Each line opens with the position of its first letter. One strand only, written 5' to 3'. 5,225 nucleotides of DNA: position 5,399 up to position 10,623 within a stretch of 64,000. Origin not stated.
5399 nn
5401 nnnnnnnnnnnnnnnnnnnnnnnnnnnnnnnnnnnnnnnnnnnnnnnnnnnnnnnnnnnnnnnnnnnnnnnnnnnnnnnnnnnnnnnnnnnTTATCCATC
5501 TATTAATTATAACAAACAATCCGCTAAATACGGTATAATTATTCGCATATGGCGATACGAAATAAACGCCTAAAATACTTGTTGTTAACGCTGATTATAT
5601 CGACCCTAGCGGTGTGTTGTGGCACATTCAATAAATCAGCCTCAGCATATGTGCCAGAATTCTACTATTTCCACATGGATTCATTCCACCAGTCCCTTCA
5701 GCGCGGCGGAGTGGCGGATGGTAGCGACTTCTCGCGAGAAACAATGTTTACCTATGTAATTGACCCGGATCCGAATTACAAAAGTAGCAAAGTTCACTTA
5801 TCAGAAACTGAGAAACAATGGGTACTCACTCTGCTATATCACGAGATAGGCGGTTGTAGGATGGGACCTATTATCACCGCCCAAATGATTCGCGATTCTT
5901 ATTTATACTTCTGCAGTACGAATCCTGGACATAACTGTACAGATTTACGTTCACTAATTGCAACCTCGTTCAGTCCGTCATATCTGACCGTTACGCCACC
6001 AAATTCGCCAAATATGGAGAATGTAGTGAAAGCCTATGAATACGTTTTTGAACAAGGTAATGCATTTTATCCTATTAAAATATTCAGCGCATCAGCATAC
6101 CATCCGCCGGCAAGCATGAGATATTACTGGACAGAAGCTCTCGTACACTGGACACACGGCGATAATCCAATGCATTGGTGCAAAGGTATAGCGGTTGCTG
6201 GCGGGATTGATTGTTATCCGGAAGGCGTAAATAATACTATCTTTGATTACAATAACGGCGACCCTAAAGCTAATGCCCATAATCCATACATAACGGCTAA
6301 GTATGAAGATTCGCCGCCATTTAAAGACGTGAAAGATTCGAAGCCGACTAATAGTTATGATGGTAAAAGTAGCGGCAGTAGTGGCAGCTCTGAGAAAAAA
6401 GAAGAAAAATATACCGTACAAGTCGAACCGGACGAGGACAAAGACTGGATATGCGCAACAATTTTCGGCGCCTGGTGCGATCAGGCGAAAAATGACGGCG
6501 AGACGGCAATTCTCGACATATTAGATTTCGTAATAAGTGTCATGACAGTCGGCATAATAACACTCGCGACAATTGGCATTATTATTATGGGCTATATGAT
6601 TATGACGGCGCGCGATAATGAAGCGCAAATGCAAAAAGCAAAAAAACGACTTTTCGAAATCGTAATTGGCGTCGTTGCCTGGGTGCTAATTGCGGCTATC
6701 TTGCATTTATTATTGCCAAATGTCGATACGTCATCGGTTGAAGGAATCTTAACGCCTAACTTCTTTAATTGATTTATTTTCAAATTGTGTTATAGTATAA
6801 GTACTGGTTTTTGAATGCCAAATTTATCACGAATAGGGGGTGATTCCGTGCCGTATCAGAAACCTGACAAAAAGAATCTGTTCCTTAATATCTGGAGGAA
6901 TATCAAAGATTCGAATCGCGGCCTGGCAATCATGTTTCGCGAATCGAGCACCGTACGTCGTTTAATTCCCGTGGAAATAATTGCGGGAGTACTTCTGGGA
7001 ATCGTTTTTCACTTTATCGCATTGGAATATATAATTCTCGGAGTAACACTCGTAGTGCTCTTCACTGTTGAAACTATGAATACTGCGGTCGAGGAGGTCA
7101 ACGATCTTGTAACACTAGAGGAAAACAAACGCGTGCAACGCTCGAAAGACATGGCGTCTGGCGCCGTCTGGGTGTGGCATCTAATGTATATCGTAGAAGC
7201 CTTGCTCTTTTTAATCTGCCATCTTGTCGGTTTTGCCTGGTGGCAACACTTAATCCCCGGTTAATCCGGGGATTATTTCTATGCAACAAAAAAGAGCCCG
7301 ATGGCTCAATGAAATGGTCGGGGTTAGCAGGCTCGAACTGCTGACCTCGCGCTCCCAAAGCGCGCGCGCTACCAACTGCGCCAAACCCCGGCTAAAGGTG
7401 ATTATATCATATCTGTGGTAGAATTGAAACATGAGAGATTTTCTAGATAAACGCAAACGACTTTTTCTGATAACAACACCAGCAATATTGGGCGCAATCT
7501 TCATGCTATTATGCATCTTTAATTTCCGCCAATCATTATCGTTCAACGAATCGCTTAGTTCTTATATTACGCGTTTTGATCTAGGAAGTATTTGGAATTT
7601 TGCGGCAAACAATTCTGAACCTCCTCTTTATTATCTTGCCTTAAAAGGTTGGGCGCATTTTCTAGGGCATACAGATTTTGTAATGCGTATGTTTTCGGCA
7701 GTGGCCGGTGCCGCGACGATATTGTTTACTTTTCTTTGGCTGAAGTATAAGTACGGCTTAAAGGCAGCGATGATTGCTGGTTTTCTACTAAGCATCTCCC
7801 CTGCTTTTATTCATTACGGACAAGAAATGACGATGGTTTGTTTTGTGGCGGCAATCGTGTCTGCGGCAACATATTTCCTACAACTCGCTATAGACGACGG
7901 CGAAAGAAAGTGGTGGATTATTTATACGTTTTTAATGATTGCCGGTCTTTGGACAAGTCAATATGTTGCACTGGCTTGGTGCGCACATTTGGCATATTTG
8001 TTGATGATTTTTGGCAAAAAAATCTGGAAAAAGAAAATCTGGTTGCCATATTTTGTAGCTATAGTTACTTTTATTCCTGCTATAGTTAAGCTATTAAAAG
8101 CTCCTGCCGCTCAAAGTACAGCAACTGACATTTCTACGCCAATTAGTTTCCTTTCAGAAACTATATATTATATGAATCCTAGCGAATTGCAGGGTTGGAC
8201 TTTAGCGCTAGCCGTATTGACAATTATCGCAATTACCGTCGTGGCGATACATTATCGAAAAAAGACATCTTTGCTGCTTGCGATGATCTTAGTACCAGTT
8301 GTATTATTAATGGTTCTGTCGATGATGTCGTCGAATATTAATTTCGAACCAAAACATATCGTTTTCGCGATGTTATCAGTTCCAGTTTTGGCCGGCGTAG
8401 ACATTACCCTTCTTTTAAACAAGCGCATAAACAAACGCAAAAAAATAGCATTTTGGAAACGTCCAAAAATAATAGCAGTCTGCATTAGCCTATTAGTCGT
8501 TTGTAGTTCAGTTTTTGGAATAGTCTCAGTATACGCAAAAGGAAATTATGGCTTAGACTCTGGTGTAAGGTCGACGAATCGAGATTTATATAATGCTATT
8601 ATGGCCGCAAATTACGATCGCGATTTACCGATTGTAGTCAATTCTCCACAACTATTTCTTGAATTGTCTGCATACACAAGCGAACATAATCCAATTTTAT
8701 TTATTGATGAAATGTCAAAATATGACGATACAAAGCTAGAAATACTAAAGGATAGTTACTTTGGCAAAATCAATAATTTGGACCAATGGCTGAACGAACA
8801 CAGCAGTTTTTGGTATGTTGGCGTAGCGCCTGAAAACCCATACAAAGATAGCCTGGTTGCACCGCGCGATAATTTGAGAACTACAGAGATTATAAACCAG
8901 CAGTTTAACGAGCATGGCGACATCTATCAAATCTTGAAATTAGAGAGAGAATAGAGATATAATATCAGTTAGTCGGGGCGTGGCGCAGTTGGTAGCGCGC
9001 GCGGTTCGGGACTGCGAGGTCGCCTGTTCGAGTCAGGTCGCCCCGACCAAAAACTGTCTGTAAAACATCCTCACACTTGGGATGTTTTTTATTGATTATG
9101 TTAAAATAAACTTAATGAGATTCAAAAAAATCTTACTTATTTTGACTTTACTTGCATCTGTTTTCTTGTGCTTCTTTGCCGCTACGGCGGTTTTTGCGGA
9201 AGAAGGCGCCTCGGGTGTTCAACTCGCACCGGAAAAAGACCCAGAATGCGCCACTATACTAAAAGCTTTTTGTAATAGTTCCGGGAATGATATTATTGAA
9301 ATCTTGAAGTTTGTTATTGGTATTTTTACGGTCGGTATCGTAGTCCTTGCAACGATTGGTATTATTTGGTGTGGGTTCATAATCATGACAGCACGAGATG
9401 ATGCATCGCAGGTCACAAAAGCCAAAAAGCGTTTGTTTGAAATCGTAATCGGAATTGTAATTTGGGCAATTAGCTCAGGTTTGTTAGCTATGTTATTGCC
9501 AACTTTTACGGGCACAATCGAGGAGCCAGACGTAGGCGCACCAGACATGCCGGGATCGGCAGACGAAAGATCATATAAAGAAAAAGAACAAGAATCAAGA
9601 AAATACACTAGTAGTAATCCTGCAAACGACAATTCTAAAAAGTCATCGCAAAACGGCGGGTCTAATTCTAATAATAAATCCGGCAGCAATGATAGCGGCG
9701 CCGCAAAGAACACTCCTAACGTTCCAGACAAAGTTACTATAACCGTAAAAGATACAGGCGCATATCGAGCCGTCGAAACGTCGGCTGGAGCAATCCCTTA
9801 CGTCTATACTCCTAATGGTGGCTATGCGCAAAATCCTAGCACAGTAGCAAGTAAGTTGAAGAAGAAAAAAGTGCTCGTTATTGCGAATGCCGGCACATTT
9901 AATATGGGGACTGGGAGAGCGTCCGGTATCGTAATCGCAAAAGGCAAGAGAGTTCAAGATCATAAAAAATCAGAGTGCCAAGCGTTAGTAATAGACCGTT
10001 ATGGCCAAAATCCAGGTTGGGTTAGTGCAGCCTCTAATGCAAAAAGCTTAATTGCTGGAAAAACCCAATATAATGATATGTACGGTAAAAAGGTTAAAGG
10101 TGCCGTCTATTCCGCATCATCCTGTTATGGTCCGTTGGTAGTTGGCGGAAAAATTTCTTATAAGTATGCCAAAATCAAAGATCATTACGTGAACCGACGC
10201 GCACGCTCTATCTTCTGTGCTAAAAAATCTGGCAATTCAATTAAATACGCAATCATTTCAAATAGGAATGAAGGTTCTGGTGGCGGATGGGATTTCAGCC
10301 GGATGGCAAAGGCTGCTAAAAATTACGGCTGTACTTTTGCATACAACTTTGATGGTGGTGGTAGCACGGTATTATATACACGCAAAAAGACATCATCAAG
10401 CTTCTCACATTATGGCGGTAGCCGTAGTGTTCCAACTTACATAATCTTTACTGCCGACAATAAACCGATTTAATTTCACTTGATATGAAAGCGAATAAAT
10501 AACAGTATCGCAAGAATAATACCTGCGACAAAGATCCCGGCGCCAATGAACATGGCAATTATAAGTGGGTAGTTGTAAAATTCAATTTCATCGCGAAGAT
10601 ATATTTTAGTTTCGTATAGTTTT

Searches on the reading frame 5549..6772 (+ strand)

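Call 21: search_protein_families(library=pfam, proteins=[window:5549-6772:+], max_evalue=0.001)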
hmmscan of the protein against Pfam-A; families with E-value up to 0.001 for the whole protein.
window:5549-6772:+ (407 aa): 2 families
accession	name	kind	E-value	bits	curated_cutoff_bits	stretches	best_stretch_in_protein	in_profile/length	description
PF18895.5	T4SS_pilin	-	0.00021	21.7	26.6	1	321-387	9-70/71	Type IV secretion system pilin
PF06570.16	DUF1129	-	0.00098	19.2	29.1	0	332-391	110-173/207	Protein of unknown function (DUF1129)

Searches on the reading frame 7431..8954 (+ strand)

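Call 21: search_protein_families(library=pfam, proteins=[window:7431-8954:+], max_evalue=0.001)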
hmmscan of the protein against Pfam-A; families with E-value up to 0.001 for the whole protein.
window:7431-8954:+ (507 aa): 1 family
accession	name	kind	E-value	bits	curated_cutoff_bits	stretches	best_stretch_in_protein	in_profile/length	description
PF13231.12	PMT_2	-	4.4e-14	53.4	26.1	1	63-218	2-158/160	Dolichyl-phosphate-mannose-protein mannosyltransferase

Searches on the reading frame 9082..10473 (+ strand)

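Call 21: search_protein_families(library=pfam, proteins=[window:9082-10473:+], max_evalue=0.001)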
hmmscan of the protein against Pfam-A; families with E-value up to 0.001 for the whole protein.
window:9082-10473:+ (463 aa): 2 families
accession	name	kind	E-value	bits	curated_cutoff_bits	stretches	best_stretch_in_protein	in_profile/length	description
PF09992.14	NAGPA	-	1.1e-15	58.7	25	1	264-456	3-168/169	Phosphodiester glycosidase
PF04956.18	TrbC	-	0.00048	20.7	27.9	1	62-138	28-98/98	TrbC/VIRB2 pilin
